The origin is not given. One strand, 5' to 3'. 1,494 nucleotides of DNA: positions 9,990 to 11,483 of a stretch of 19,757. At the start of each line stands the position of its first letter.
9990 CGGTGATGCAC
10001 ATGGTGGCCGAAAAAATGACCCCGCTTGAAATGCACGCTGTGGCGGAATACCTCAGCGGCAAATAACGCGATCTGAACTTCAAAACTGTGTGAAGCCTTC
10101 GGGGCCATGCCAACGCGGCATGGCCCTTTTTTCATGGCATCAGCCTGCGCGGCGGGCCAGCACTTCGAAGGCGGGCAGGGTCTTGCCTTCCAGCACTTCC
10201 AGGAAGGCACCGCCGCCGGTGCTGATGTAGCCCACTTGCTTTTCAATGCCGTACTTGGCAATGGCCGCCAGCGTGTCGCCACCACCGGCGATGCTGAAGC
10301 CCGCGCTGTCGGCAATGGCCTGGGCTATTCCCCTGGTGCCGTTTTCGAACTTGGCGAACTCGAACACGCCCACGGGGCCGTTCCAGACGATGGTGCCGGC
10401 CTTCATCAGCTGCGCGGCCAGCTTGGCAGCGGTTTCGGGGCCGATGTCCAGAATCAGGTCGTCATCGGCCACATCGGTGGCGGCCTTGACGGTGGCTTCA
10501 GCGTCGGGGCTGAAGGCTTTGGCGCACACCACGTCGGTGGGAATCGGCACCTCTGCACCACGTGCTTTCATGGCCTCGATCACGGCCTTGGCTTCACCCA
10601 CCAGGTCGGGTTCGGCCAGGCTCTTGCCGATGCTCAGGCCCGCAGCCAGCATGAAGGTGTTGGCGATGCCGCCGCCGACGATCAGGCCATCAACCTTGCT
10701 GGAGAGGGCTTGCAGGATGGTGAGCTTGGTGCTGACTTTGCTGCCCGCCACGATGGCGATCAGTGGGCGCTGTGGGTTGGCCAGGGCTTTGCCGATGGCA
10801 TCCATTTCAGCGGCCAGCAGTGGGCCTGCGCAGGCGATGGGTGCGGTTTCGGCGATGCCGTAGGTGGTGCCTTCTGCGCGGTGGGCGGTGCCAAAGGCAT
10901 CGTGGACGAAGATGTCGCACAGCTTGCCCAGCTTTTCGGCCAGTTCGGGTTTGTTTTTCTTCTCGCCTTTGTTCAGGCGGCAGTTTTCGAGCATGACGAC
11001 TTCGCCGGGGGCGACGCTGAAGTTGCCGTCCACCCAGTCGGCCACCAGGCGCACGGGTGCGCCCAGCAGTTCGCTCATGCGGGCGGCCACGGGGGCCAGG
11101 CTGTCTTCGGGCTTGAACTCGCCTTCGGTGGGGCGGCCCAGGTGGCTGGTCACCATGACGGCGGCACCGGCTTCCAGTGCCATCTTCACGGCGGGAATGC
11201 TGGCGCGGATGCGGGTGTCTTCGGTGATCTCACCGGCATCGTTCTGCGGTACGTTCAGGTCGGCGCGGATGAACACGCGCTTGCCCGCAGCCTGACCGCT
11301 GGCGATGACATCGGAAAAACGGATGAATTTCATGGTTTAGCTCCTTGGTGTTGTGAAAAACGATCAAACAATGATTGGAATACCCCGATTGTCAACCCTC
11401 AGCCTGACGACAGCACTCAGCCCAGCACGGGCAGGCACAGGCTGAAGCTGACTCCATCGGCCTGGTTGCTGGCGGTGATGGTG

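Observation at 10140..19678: Two pgk genes are 1.19-kb direct repeats with a 978-bp perfectly identical core and only synonymous differences at both ends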

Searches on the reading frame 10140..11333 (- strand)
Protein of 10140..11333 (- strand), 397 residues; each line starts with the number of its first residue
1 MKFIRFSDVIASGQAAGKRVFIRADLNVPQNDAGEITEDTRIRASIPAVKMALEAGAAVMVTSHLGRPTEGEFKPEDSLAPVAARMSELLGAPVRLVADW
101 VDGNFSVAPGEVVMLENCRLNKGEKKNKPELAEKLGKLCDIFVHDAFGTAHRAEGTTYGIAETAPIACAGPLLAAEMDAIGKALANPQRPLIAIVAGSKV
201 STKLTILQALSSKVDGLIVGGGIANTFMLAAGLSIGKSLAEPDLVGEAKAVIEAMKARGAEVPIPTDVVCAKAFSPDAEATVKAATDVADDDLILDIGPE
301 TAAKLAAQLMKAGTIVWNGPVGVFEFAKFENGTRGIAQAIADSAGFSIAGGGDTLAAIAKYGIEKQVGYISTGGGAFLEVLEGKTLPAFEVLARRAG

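Call 4: search_protein_families(library=pfam, proteins=[window:10140-11333:-])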
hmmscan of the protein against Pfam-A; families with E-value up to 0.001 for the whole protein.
window:10140-11333:- (397 aa): 1 family
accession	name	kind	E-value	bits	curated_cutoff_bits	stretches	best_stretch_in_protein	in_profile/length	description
PF00162.24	PGK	-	6.3e-137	457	27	1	14-384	5-379/379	Phosphoglycerate kinase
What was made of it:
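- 10140..11333 (-): pgk copy 1 (397 aa), between the histidine kinase gene and the convergent cytochrome c gene. This is the position at which all sampled strains of the species carry pgk. Pfam PGK 6.3e-137 (call 4).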

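Call 6: find_encoding_contigs(protein=window:10140-11333:-, flank=10000, max_places=10)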
Protein window:10140-11333:- (397 aa): 3 contigs read that carry it; 3 places shown.
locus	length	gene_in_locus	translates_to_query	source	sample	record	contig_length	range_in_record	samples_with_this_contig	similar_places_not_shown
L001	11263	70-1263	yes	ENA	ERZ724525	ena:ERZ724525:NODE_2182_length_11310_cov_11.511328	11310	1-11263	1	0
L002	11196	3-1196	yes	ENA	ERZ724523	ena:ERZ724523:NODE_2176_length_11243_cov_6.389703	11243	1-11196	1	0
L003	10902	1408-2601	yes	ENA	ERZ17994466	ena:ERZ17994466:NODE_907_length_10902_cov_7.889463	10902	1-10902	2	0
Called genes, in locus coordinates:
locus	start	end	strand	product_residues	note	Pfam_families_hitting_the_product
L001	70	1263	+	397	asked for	PF00162:PGK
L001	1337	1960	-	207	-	PF13442:Cytochrome_CBB3 (faint), PF00034:Cytochrom_C (weak)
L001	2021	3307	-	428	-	PF07992:Pyr_redox_2, PF21706:FCSD_central, PF09242:FCSD-flav_bind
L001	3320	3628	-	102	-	PF13442:Cytochrome_CBB3 (weak)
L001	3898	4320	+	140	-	PF01022:HTH_5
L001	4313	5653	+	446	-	PF00174:Oxidored_molyb, PF03404:Mo-co_dimer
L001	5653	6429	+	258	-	PF00034:Cytochrom_C (weak), PF13442:Cytochrome_CBB3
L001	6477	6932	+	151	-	PF13501:SoxY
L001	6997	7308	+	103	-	PF08770:SoxZ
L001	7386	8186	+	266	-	PF21342:SoxA-TsdA_cyt-c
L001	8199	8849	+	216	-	PF00034:Cytochrom_C (weak)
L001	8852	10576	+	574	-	PF02872:5_nucleotid_C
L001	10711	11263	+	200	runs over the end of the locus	?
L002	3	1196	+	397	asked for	PF00162:PGK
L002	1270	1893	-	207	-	PF13442:Cytochrome_CBB3 (faint), PF00034:Cytochrom_C (weak)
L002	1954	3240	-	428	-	PF07992:Pyr_redox_2, PF21706:FCSD_central, PF09242:FCSD-flav_bind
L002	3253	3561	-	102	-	PF13442:Cytochrome_CBB3 (weak)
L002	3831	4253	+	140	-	PF01022:HTH_5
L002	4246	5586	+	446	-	PF00174:Oxidored_molyb, PF03404:Mo-co_dimer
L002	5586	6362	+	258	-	PF00034:Cytochrom_C (weak), PF13442:Cytochrome_CBB3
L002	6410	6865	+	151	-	PF13501:SoxY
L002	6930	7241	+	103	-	PF08770:SoxZ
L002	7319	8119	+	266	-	PF21342:SoxA-TsdA_cyt-c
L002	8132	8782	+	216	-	PF00034:Cytochrom_C (weak)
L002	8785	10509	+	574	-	PF02872:5_nucleotid_C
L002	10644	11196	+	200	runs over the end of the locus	?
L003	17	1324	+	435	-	PF03601:Cons_hypoth698 (weak), PF02518:HATPase_c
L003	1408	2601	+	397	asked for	PF00162:PGK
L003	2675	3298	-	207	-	PF13442:Cytochrome_CBB3 (faint), PF00034:Cytochrom_C (weak)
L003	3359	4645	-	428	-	PF07992:Pyr_redox_2, PF21706:FCSD_central, PF09242:FCSD-flav_bind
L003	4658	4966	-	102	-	PF13442:Cytochrome_CBB3 (weak)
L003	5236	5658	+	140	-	PF01022:HTH_5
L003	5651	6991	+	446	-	PF00174:Oxidored_molyb, PF03404:Mo-co_dimer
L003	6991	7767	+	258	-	PF00034:Cytochrom_C (weak), PF13442:Cytochrome_CBB3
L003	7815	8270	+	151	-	PF13501:SoxY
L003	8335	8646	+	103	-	PF08770:SoxZ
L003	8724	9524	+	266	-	PF21342:SoxA-TsdA_cyt-c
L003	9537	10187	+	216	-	PF00034:Cytochrom_C (weak)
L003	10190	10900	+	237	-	?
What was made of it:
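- L001 and L002 break at the 5' end of pgk (call 6).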

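Call 7: find_related_loci(query=window:10140-11333:-, collection=genome_contigs, flank=10000)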
Query window:10140-11333:- (397 aa) in genome_contigs; peptide patterns used: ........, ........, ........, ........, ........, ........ (x = any residue, [..] = any of these).
600 stretches matched a pattern (row limit reached: there are more); 560 encode a relative of the query (tblastn E <= 1e-3); the best 80 are kept; 80 distinct loci.
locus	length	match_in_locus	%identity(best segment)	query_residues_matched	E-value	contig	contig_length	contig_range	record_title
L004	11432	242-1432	95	1-397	0e+0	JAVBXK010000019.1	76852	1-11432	MAG: bacterium isolate GS5 282, whole genome shotgun sequence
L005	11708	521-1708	94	1-396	0e+0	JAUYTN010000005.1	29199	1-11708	MAG: Burkholderiaceae bacterium isolate C8_maxbin.026 C8_k141_187207, whole genome shotgun sequence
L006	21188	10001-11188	89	1-396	0e+0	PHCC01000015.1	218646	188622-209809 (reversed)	MAG: Betaproteobacteria bacterium HGW-Betaproteobacteria-9 08E140C01_scaffold_234, whole genome shotgun sequence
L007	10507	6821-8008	89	1-396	0e+0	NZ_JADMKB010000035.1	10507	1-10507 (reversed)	MAG: Hydrogenophaga sp. isolate MAG_7 NODE_6229_length_10507_cov_32.376292, whole genome shotgun sequence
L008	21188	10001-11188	88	1-396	0e+0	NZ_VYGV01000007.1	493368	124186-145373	Hydrogenophaga aromaticivorans strain D2P1 NODE_3_length_493368_cov_22.115165, whole genome shotgun sequence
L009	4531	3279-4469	87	1-397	0e+0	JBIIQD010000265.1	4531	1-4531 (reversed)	MAG: Hydrogenophaga sp. isolate ME2003-06-27_3300042884_group2_bin86 Rohwer_bin2099_scaffold_26805_c1, whole genome shot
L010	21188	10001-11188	88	1-396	0e+0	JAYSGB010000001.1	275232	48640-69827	MAG: Burkholderiaceae bacterium isolate ZZ2_ZZA25_bin.45 NODE_39_length_275232_cov_44.400117, whole genome shotgun seque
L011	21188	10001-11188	88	1-396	0e+0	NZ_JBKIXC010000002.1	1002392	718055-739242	Hydrogenophaga sp. RWCD_12 2, whole genome shotgun sequence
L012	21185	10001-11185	88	1-396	0e+0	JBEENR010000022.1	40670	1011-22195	MAG: Pseudomonadota bacterium isolate crookedriver_2019_sw_WHONDRS-S19S_0041_F_bin.20 scaffold_86, whole genome shotgun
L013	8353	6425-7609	87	1-396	0e+0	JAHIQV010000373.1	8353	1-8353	MAG: Gammaproteobacteria bacterium isolate KR46_S_MetaG.mb.6 KR46_S_MetaG.mb.6_k141_22410, whole genome shotgun sequence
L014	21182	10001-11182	86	3-396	0e+0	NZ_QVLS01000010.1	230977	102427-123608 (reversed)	Hydrogenophaga borbori strain LA-38 contig_10, whole genome shotgun sequence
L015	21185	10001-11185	84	3-397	0e+0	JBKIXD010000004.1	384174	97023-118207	Hydrogenophaga sp. XSHU_21 4, whole genome shotgun sequence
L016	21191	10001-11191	88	1-397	0e+0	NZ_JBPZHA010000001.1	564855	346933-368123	Hydrogenophaga sp. MI9 contig1, whole genome shotgun sequence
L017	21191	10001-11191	86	1-397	0e+0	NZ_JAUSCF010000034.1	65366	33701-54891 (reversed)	MAG: Hydrogenophaga sp. isolate E9_metabat.bin.11 E9_k141_84021, whole genome shotgun sequence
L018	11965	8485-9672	85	1-396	0e+0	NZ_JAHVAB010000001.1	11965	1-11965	MAG: Hydrogenophaga sp. isolate Con.Enr.2020-2 k141_2173, whole genome shotgun sequence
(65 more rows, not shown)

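Call 16: find_related_loci(query=window:10140-11333:-, collection=metagenome_contigs, flank=10000)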
Query window:10140-11333:- (397 aa) in metagenome_contigs; peptide patterns used: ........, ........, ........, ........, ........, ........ (x = any residue, [..] = any of these).
600 stretches matched a pattern (row limit reached: there are more); 534 encode a relative of the query (tblastn E <= 1e-3); the best 80 are kept; 80 distinct loci.
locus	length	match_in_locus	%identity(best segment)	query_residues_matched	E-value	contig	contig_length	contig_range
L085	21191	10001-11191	89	1-397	0e+0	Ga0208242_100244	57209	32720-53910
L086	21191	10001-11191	92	1-397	0e+0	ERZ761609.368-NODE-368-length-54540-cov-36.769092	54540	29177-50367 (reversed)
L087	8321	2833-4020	87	1-396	0e+0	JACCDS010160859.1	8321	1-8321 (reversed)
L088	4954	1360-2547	87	1-396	0e+0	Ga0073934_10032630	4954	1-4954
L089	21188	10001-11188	88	1-396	0e+0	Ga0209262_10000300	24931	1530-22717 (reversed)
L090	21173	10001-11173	87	1-391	0e+0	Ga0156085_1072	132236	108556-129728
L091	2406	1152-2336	87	1-396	0e+0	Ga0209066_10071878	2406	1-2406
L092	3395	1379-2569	88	1-397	0e+0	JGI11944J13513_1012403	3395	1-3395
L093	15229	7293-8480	88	1-396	0e+0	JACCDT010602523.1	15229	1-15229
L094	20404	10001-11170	86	3-392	0e+0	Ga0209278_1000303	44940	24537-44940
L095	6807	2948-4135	88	1-396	0e+0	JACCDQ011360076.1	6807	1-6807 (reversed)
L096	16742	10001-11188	87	1-396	0e+0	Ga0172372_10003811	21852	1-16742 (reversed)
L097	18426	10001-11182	86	3-396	0e+0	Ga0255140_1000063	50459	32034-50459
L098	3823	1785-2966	86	3-396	0e+0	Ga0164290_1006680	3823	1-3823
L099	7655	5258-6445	86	1-397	0e+0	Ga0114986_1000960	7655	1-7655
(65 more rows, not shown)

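Call 26: find_homologous_proteins(query=window:10140-11333:-, max_evalue=1e-150)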
Query window:10140-11333:- (397 aa): 7997 proteins with E <= 1e-150 among 8000 candidates; the best 120 are listed.
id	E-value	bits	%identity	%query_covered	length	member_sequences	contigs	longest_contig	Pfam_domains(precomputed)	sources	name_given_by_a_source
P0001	1.7e-248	842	100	100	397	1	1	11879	PF00162.25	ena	-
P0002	1.9e-248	842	99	100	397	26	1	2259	PF00162.25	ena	-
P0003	4.5e-248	840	99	100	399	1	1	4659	PF00162.25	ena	-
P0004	5.0e-248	840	99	100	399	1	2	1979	PF00162.25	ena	-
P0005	1.3e-247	839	99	100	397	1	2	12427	PF00162.25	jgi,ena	jgi:phosphoglycerate kinase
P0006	3.9e-247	837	99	100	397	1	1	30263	PF00162.25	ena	-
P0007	5.9e-247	837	99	100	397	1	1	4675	PF00162.25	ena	-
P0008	2.5e-246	835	99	100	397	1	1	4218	PF00162.25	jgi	-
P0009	1.5e-245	832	98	100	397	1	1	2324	PF00162.25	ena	-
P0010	1.7e-245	832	98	100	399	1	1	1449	PF00162.25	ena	-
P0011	1.1e-244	829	98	100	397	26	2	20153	PF00162.25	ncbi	-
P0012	1.8e-244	828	98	100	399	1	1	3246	PF00162.25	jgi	-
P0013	4.5e-243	824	98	100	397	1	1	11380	PF00162.25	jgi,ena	jgi:phosphoglycerate kinase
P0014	4.2e-241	817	96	100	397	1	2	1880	PF00162.25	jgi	-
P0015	3.2e-240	814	96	100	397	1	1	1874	PF00162.25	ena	-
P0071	3.0e-220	749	89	100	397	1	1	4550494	PF00162.25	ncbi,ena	-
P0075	5.6e-220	748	88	100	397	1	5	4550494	PF00162.25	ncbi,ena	-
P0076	5.7e-220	748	88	100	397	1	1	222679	PF00162.25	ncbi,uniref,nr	ncbi:phosphoglycerate kinase [Hydrogenophaga sp. NFH-34]|uniref:phosphoglycerate kinase n=1 Tax=Hydr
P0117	2.1e-218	743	88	100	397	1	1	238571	PF00162.25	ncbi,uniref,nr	ncbi:phosphoglycerate kinase [Hydrogenophaga sp. NFH-34]|uniref:phosphoglycerate kinase n=1 Tax=Hydr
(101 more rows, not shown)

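Call 27: find_encoding_contigs(protein=P0006, flank=10000, max_places=6)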
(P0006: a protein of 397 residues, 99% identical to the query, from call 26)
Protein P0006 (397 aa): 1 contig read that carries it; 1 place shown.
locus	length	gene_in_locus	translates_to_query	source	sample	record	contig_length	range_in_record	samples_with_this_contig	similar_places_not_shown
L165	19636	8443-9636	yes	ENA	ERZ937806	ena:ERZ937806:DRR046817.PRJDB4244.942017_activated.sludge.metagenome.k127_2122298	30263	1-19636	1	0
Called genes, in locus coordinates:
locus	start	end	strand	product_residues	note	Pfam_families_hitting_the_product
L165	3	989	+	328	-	?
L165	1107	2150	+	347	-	PF01116:F_bP_aldolase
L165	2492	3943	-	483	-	-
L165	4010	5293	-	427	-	PF01145:Band_7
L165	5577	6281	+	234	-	PF00072:Response_reg, PF00486:Trans_reg_C (weak)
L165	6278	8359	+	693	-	PF02518:HATPase_c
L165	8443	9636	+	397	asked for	PF00162:PGK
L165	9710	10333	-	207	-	PF13442:Cytochrome_CBB3 (faint), PF00034:Cytochrom_C (weak)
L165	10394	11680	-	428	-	PF07992:Pyr_redox_2, PF21706:FCSD_central, PF09242:FCSD-flav_bind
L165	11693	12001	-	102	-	PF13442:Cytochrome_CBB3 (weak)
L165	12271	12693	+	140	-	PF01022:HTH_5, PF12840:HTH_20 (weak)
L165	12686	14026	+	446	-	PF00174:Oxidored_molyb, PF03404:Mo-co_dimer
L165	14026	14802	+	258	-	PF00034:Cytochrom_C (weak), PF13442:Cytochrome_CBB3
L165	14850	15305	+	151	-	PF13501:SoxY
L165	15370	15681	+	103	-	PF08770:SoxZ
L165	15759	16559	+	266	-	PF21342:SoxA-TsdA_cyt-c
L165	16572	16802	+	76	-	-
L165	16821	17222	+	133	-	PF00034:Cytochrom_C (weak)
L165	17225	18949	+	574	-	PF02872:5_nucleotid_C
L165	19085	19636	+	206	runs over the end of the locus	PF00702:Hydrolase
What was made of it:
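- HK-pgk-cytc in L003 and L165 (calls 6, 27).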

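Call 28: find_encoding_contigs(protein=P0011, flank=10000, max_places=6)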
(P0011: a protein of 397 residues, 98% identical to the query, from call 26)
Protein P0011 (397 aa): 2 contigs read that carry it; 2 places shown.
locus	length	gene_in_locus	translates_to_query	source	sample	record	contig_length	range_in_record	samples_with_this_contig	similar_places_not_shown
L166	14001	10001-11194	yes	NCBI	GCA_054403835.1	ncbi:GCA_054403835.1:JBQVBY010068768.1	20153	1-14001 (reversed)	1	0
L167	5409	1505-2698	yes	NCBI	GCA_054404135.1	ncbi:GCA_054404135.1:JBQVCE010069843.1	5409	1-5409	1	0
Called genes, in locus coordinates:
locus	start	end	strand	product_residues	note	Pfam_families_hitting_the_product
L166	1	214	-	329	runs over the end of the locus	PF00126:HTH_1, PF03466:LysR_substrate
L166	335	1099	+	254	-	PF00702:Hydrolase, PF13419:HAD_2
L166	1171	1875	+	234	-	PF00834:Ribul_P_3_epim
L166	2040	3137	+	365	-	PF00316:FBPase, PF18913:FBPase_C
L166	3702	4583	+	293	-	PF00485:PRK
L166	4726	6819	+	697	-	PF00456:Transketolase_N, PF02779:Transket_pyr, PF02780:Transketolase_C, PF22613:Transketolase_C_1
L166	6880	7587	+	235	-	PF00702:Hydrolase, PF12710:HAD, PF13419:HAD_2, PF13242:Hydrolase_like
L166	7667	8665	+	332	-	PF00044:Gp_dh_N, PF02800:Gp_dh_C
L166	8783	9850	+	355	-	PF01116:F_bP_aldolase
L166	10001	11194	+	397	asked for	PF00162:PGK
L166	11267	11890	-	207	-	PF13442:Cytochrome_CBB3 (faint), PF00034:Cytochrom_C (weak)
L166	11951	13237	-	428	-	PF07992:Pyr_redox_2, PF21706:FCSD_central, PF09242:FCSD-flav_bind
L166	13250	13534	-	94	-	PF13442:Cytochrome_CBB3 (weak)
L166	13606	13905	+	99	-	-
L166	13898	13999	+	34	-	?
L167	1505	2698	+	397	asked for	PF00162:PGK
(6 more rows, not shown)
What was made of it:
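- On Concerted evolution by gene conversion: The same pgk-cytc junction occurs in all strains sampled there (calls 6, 27, 28).
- On cbb (Calvin-Benson-Bassham) operon, gap-pgk-fba end: L166 (same species, PGK 98% identical) carries LysR | HAD-rpe-FBPase-PRK-tkt-HAD-gap-fba-pgk (call 28).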

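Call 34: find_encoding_contigs(protein=P0003, flank=10000, max_places=6)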
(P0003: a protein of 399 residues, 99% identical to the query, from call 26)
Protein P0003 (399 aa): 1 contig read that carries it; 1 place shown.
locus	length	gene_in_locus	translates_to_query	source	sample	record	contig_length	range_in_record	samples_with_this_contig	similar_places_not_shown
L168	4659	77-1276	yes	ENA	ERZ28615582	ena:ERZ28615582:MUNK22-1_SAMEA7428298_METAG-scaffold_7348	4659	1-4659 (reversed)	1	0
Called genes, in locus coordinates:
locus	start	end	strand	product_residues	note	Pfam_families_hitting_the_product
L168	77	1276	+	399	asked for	PF00162:PGK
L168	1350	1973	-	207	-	PF13442:Cytochrome_CBB3 (faint), PF00034:Cytochrom_C (weak)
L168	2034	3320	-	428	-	PF07992:Pyr_redox_2, PF21706:FCSD_central, PF09242:FCSD-flav_bind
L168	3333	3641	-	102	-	PF13442:Cytochrome_CBB3 (weak)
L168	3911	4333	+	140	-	PF01022:HTH_5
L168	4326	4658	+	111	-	?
